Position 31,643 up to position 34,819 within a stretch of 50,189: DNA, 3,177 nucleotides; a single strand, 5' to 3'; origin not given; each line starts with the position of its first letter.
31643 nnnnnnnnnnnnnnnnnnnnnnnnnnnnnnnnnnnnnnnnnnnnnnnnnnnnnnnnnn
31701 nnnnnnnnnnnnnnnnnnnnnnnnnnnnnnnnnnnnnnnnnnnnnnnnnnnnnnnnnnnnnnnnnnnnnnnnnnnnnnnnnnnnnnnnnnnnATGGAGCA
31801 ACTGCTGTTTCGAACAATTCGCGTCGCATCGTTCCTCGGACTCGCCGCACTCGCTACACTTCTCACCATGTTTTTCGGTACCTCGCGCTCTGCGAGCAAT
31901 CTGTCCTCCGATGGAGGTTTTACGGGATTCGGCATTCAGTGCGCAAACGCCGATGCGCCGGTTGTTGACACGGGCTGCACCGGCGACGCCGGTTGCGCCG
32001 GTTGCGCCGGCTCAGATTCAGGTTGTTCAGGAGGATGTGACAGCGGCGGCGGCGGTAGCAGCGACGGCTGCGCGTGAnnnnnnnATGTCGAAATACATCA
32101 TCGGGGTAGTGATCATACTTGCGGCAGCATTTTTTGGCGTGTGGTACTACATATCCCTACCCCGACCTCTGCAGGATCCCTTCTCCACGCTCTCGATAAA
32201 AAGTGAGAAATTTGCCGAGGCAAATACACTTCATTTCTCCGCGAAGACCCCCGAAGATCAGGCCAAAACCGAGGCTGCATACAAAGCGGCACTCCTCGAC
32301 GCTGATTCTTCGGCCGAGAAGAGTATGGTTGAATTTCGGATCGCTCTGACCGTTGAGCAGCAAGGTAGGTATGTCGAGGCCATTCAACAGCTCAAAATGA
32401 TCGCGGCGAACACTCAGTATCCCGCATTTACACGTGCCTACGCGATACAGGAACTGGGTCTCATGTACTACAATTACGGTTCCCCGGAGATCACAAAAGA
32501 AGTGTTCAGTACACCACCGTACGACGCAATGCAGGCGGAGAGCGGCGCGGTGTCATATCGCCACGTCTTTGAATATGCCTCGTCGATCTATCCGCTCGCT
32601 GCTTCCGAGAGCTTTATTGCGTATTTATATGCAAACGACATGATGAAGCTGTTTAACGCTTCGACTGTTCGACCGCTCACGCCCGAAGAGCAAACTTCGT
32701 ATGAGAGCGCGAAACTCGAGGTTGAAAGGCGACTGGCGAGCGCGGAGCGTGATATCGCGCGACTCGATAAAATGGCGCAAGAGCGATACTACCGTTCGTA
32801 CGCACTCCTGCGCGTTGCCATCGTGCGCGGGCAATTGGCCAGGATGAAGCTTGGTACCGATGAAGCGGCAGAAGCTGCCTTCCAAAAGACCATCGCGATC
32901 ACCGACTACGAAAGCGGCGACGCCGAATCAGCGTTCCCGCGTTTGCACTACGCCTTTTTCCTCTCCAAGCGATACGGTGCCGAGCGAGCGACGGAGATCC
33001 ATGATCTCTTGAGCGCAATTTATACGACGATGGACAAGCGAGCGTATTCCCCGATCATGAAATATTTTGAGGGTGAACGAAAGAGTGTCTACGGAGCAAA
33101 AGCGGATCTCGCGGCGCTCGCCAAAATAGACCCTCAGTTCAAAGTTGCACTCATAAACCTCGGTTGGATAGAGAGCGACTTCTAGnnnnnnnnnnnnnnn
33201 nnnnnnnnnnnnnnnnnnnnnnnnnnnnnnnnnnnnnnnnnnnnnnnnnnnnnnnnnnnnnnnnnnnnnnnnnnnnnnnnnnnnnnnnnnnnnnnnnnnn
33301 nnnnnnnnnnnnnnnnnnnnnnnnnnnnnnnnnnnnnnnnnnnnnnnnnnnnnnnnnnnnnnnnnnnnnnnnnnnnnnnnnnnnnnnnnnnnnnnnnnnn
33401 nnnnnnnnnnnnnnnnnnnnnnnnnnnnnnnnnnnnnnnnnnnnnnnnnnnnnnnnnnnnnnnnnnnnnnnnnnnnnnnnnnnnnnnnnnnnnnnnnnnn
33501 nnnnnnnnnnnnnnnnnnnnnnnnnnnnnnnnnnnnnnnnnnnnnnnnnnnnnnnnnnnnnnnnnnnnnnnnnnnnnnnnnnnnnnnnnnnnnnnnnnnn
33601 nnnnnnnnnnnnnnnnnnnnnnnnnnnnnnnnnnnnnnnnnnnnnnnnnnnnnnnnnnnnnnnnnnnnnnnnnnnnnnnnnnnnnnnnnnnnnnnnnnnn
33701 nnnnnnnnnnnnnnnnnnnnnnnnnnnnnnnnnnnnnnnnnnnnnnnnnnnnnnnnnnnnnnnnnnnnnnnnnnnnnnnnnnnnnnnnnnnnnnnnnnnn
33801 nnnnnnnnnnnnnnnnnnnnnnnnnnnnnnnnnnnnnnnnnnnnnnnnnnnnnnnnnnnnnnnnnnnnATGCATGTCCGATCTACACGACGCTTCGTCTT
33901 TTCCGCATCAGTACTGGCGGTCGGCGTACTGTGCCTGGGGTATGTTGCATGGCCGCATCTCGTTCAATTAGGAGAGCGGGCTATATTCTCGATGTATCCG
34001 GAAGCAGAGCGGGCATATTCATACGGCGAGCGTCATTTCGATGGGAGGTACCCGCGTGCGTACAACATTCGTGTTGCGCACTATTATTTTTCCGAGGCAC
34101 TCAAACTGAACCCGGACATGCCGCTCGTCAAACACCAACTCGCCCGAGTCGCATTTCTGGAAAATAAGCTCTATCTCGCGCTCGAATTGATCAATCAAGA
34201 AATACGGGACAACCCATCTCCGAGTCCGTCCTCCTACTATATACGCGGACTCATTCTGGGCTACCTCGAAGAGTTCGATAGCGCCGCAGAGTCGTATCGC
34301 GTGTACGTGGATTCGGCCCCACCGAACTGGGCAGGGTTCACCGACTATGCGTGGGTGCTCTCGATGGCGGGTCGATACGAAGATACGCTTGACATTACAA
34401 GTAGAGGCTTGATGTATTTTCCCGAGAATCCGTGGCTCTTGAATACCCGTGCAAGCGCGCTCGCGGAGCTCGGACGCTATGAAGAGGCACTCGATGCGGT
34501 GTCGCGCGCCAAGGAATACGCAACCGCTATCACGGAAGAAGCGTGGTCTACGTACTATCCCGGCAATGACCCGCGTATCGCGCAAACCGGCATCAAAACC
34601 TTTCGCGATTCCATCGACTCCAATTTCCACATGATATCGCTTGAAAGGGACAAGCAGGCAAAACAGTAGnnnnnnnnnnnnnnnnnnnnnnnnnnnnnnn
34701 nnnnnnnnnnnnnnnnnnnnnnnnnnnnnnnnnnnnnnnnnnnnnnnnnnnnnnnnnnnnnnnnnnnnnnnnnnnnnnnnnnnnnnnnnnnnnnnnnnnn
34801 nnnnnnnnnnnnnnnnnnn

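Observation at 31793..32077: Candidate precursor 2: homolog of precursor 1 with 8 Cys and a textbook Sec-type signal peptide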

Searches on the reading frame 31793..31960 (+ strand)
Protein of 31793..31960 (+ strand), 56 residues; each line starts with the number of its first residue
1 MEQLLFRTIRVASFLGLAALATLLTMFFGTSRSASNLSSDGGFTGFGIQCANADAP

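Call 54: find_homologous_proteins(query=A4, max_evalue=1)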
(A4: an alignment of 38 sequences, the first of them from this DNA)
Query A4 (38 sequences) (56 aa, profile of the alignment): 20 proteins with E <= 1 among 510 candidates.
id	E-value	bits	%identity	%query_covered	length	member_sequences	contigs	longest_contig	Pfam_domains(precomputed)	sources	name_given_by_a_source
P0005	4.5e-10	57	-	-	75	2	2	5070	-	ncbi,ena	-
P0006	6.5e-10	57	-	-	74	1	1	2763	-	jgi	-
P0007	4.9e-8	51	-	-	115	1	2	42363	-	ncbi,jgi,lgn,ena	ncbi:MAG: hypothetical protein WC217_00375 [Candidatus Paceibacterota bacterium]|jgi:hypothetical pr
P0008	1.1e-7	50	-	-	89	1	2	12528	-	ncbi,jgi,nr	ncbi:MAG TPA: hypothetical protein VG102_01565 [Candidatus Paceibacterota bacterium]|jgi:hypothetica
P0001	1.2e-7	49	100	100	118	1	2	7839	-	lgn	-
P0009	2.8e-5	42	-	-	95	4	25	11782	-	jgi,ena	-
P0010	4.8e-5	41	-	-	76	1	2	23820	-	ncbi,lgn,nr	ncbi:MAG: hypothetical protein Q8R30_05805 [bacterium]|nr:hypothetical protein [bacterium] MDZ426049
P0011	3.0e-4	39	83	11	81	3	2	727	-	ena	-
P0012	6.0e-4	38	-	-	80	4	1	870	-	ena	-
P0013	6.1e-4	38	-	-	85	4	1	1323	-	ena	-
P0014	1.6e-3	36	-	-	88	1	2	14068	-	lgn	-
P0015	1.8e-3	36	-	-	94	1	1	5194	-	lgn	-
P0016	2.5e-3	36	25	100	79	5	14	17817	-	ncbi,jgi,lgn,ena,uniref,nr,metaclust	ncbi:hypothetical protein A2935_04110 [Candidatus Wolfebacteria bacterium RIFCSPLOWO2_01_FULL_47_17b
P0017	8.8e-3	34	-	-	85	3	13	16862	-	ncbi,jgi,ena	-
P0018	3.9e-2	32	-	-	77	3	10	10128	-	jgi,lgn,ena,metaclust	metaclust:\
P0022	2.6e-1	29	-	-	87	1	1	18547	-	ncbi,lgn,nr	ncbi:MAG: hypothetical protein Q7S08_03605 [bacterium]|nr:hypothetical protein [bacterium]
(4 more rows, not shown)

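Call 56: find_encoding_contigs(protein=P0010, flank=10000, max_places=2)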
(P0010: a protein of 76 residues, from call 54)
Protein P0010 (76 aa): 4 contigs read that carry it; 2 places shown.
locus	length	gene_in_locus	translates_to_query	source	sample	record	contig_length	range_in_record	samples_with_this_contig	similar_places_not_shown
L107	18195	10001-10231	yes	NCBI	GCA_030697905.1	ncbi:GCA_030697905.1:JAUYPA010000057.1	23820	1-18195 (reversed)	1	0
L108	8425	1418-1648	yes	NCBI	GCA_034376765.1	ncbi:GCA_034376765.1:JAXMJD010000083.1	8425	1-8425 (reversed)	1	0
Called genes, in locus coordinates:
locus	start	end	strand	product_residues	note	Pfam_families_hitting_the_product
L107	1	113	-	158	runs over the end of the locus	PF13527:Acetyltransf_9 (weak), PF13673:Acetyltransf_10, PF00583:Acetyltransf_1, PF13508:Acetyltransf_7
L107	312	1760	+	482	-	PF03435:Sacchrp_dh_NADP, PF16653:Sacchrp_dh_C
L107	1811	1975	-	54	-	-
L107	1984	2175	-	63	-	-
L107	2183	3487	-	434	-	-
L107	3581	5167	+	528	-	PF02624:YcaO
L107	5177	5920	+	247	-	PF00881:Nitroreductase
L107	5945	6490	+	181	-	PF05118:Asp_Arg_Hydrox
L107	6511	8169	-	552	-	PF01011:PQQ (faint), PF13360:PQQ_2, PF23414:Beta-prop_EML_2 (faint), PF12894:ANAPC4_WD40 (faint), PF13570:Beta-prop_ACSF4 (weak), PF13360:PQQ_2, PF13570:Beta-prop_ACSF4, PF13360:PQQ_2, +4 more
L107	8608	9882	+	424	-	-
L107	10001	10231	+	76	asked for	-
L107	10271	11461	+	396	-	-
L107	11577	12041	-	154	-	-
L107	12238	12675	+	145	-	PF04134:DCC1-like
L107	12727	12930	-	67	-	PF00313:CSD, PF08206:OB_RNB (weak)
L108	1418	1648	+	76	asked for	-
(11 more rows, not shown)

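Call 57: find_encoding_contigs(protein=P0017, flank=10000, max_places=2)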
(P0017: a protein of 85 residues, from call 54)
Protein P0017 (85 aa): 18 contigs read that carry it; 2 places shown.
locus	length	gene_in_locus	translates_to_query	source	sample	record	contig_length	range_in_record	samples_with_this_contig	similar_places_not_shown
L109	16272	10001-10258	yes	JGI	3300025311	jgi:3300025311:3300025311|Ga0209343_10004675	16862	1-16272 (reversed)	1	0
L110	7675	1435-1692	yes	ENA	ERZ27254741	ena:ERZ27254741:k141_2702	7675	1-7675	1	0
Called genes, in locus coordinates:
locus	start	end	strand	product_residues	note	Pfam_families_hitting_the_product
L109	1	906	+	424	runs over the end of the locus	PF02844:GARS_N, PF01071:GARS_A, PF02786:CPSase_L_D2 (weak), PF02843:GARS_C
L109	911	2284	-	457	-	PF27533:CapK_C (weak)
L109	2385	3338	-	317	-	PF13379:NMT1_2, PF09084:NMT1, PF12974:Phosphonate-bd (weak), PF16868:NMT1_3 (weak)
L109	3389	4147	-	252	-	PF13365:Trypsin_2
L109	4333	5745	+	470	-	PF27533:CapK_C (weak)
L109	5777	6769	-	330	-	-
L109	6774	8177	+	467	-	PF27533:CapK_C (weak)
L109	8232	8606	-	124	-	-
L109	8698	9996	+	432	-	PF13529:Peptidase_C39_2 (faint)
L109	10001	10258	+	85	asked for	-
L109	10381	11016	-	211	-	-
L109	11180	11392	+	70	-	-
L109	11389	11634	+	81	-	-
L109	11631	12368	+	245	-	PF13432:TPR_16 (faint), PF12569:NatA_aux_su (faint), PF13374:TPR_10 (faint), PF13428:TPR_14 (faint), PF14559:TPR_19 (faint), PF13181:TPR_8 (faint), PF00515:TPR_1, PF07719:TPR_2 (weak), +3 more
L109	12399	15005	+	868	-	PF13385:Laminin_G_3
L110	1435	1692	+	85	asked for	-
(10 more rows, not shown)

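Call 58: find_encoding_contigs(protein=P0022, flank=10000, max_places=2)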
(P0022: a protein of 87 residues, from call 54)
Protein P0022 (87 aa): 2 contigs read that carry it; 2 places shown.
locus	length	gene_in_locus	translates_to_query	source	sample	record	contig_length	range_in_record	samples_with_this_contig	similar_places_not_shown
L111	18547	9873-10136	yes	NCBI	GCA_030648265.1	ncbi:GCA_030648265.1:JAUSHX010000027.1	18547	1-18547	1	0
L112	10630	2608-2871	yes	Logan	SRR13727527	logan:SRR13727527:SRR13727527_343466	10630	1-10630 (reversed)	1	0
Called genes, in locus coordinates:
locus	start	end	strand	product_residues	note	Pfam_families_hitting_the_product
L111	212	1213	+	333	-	PF00389:2-Hacid_dh, PF02826:2-Hacid_dh_C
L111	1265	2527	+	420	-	PF13660:DUF4147, PF05161:MOFRL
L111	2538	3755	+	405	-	PF03952:Enolase_N, PF00113:Enolase_C, PF13378:MR_MLE_C (weak)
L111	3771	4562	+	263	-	PF00224:PK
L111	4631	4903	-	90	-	PF01022:HTH_5 (weak)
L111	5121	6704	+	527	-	PF02624:YcaO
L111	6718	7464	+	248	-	PF00881:Nitroreductase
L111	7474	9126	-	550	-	PF01011:PQQ (faint), PF13360:PQQ_2, PF23414:Beta-prop_EML_2 (faint), PF13570:Beta-prop_ACSF4, PF25174:Beta-prop_THOC3 (faint), PF25175:Beta-prop_WDR5 (weak), PF13360:PQQ_2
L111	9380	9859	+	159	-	PF00581:Rhodanese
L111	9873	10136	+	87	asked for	-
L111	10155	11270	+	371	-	-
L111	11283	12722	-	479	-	-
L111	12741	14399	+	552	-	PF01565:FAD_binding_4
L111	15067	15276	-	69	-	PF07927:HicA_toxin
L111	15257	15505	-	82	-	-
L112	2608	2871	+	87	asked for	-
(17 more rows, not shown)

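Call 59: find_encoding_contigs(protein=P0018, flank=10000, max_places=2)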
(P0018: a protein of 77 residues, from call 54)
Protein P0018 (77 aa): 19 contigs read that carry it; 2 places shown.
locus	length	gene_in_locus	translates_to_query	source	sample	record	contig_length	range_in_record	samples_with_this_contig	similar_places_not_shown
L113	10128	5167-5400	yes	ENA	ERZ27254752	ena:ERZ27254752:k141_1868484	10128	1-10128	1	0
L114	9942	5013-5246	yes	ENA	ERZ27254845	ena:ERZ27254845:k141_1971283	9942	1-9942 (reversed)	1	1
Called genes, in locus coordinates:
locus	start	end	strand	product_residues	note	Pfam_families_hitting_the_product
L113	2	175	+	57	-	?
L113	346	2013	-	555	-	PF13360:PQQ_2, PF07774:EMC1_C (faint), PF23414:Beta-prop_EML_2 (faint), PF25292:Beta-prop_CGLA (faint), PF13570:Beta-prop_ACSF4 (weak), PF13360:PQQ_2, PF13570:Beta-prop_ACSF4, PF13360:PQQ_2, +2 more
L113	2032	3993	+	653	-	PF01871:AMMECR1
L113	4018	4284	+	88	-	PF04221:RelB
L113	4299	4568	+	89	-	PF15738:YafQ_toxin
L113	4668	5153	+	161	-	PF00581:Rhodanese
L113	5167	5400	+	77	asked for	-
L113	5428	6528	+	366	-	-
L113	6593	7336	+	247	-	PF01128:IspD, PF12804:NTP_transf_3 (weak)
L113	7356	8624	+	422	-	PF04464:Glyphos_transf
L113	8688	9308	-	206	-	-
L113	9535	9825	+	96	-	PF01909:NTP_transf_2, PF18765:Polbeta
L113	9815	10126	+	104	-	?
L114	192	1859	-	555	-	PF13360:PQQ_2, PF07774:EMC1_C (faint), PF23414:Beta-prop_EML_2 (faint), PF25292:Beta-prop_CGLA (faint), PF13570:Beta-prop_ACSF4 (weak), PF13360:PQQ_2, PF13570:Beta-prop_ACSF4, PF13360:PQQ_2, +2 more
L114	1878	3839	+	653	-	PF01871:AMMECR1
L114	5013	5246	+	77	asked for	-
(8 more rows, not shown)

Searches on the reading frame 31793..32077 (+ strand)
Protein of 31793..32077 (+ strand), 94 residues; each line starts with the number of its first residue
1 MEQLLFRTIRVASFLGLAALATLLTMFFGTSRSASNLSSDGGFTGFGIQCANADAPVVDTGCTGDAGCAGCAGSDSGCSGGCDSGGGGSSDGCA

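Call 10: search_protein_families(library=pfam, proteins=[window:31793-32077:+], max_evalue=0.01)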
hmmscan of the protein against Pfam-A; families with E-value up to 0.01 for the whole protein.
window:31793-32077:+ (94 aa): 0 families

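Call 12: search_protein_families(library=ncbifam, proteins=[window:31793-32077:+], max_evalue=0.01)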
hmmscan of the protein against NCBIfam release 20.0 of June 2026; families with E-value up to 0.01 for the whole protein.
window:31793-32077:+ (94 aa): 0 families

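Call 16: find_homologous_proteins(query=window:31793-32077:+, max_evalue=10)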
Query window:31793-32077:+ (94 aa): 1 proteins with E <= 10 among 41 candidates.
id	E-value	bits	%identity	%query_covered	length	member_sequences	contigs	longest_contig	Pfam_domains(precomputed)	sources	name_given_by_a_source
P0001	8.1e-51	188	100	100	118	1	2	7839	-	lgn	-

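Call 18: find_encoding_contigs(protein=P0001, flank=10000, max_places=4)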
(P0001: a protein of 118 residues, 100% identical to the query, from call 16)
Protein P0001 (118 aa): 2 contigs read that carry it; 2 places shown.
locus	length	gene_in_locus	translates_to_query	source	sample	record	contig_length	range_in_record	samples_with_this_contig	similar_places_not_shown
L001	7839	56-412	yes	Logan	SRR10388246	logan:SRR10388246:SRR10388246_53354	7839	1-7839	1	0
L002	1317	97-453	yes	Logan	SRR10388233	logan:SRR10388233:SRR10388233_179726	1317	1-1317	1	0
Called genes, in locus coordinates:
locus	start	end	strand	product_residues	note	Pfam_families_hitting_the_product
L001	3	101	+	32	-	?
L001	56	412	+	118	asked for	-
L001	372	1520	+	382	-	-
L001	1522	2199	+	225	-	PF18400:Thioredoxin_12 (faint), PF13462:Thioredoxin_4, PF01323:DSBA (faint)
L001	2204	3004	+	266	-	PF12895:ANAPC3 (faint), PF00515:TPR_1 (faint), PF07719:TPR_2 (faint), PF14559:TPR_19 (faint), PF13181:TPR_8 (faint), PF13431:TPR_17 (faint), PF13371:TPR_9 (faint)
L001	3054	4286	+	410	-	-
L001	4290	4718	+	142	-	-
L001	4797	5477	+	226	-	PF00297:Ribosomal_L3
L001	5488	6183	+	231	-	PF00573:Ribosomal_L4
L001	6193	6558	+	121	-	PF00276:Ribosomal_L23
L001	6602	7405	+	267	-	PF00181:Ribosomal_L2_N, PF03947:Ribosomal_L2_C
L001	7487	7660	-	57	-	-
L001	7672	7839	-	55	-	?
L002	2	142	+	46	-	?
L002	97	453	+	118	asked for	-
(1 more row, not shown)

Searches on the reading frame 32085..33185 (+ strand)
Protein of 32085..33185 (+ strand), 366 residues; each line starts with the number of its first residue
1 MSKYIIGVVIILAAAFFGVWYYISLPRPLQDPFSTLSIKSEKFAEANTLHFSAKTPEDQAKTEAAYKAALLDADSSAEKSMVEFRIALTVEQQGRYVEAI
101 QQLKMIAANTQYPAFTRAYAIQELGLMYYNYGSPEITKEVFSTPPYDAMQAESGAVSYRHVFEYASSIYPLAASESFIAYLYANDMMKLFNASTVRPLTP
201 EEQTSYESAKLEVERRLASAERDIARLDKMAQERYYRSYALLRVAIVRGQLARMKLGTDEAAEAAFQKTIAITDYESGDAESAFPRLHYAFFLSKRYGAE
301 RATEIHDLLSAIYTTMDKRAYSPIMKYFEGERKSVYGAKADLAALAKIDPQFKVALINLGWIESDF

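Call 10: search_protein_families(library=pfam, proteins=[window:32085-33185:+], max_evalue=0.01)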
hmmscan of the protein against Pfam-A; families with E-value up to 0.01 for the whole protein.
window:32085-33185:+ (366 aa): 0 families

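Call 12: search_protein_families(library=ncbifam, proteins=[window:32085-33185:+], max_evalue=0.01)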
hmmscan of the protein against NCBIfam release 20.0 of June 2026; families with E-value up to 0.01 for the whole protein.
window:32085-33185:+ (366 aa): 0 families

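Call 17: find_homologous_proteins(query=window:32085-33185:+, max_evalue=0.001)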
Query window:32085-33185:+ (366 aa): 3 proteins with E <= 0.001 among 8000 candidates.
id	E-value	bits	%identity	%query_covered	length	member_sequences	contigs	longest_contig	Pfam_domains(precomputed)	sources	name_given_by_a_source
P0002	5.3e-231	784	100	100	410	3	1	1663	-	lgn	-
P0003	6.0e-46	176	35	95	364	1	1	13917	-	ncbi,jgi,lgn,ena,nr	ncbi:MAG: hypothetical protein JO019_03950 [Candidatus Kaiserbacteria bacterium]|nr:hypothetical pro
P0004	2.5e-31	128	31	92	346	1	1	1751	-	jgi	jgi:hypothetical protein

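Call 19: find_encoding_contigs(protein=P0003, flank=10000, max_places=4)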
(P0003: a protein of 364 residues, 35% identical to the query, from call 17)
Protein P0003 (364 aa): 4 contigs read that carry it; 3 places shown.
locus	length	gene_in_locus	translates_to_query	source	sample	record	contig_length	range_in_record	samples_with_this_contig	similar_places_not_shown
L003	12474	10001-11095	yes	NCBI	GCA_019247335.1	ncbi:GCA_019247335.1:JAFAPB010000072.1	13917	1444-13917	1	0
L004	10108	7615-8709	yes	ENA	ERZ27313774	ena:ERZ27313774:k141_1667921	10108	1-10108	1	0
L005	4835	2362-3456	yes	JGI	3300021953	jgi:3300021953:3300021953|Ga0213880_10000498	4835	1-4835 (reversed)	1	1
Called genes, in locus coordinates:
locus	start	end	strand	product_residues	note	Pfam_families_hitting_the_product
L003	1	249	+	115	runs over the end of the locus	-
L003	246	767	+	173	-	PF08002:DUF1697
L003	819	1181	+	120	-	PF00338:Ribosomal_S10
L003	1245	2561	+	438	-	PF26299:MurL_N, PF26298:MurL_epimerase_C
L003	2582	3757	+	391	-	-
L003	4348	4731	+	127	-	-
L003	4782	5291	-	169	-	-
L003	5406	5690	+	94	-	-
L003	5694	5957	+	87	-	-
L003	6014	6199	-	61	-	-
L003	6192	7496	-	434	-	-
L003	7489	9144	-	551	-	PF00156:Pribosyltran (weak), PF01011:PQQ (faint), PF13360:PQQ_2, PF23414:Beta-prop_EML_2 (faint), PF25292:Beta-prop_CGLA (faint), PF13570:Beta-prop_ACSF4, PF13570:Beta-prop_ACSF4, PF13360:PQQ_2, +1 more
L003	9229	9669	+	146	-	PF00581:Rhodanese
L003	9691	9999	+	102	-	-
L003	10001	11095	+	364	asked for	-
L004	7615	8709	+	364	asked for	-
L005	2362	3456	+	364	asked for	-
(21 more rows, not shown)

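Call 20: find_encoding_contigs(protein=P0004, flank=10000, max_places=4)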
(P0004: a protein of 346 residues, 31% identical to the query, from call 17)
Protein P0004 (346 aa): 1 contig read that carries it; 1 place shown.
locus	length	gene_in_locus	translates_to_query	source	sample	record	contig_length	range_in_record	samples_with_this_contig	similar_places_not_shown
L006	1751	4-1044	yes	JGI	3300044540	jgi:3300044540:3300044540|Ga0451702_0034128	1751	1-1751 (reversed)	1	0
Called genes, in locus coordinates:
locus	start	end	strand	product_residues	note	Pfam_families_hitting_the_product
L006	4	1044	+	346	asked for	-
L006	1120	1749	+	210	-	?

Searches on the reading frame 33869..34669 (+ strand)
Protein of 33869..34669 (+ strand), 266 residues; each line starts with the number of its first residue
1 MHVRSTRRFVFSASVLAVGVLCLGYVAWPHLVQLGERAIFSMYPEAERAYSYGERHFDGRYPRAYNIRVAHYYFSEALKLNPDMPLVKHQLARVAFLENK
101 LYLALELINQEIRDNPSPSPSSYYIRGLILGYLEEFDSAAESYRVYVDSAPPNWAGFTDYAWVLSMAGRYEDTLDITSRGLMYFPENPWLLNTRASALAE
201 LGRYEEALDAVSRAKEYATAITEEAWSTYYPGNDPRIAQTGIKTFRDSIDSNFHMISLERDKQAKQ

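Call 10: search_protein_families(library=pfam, proteins=[window:33869-34669:+], max_evalue=0.01)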
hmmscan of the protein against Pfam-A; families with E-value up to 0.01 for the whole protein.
window:33869-34669:+ (266 aa): 10 families
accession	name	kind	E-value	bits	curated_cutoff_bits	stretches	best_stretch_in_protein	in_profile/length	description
PF07719.23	TPR_2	-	3.6e-10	39.6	27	1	190-217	3-30/34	Tetratricopeptide repeat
PF14559.12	TPR_19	-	1.4e-09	38.6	25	1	166-217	3-54/68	Tetratricopeptide repeat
PF00515.34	TPR_1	-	1.6e-08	34.5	27.8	0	190-215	3-28/34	Tetratricopeptide repeat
PF13431.12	TPR_17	-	1.8e-07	31.3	24.4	0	185-208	10-33/34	Tetratricopeptide repeat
PF12895.13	ANAPC3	-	2.6e-06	28.1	27.2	0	66-141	4-77/82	Anaphase-promoting complex, cyclosome, subunit 3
PF13371.12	TPR_9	-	5.7e-06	26.7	35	1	168-210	9-51/73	Tetratricopeptide repeat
PF13181.12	TPR_8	-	1.9e-05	24.9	25.7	0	121-144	2-25/34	Tetratricopeptide repeat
PF13432.12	TPR_16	-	2.9e-05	24.9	32.7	0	185-217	28-61/65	Tetratricopeptide repeat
PF13428.12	TPR_14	-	9.4e-05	23.2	23.5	0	188-217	1-31/44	Tetratricopeptide repeat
PF13424.12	TPR_12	-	0.0033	18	30.1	0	190-221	5-36/77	Tetratricopeptide repeat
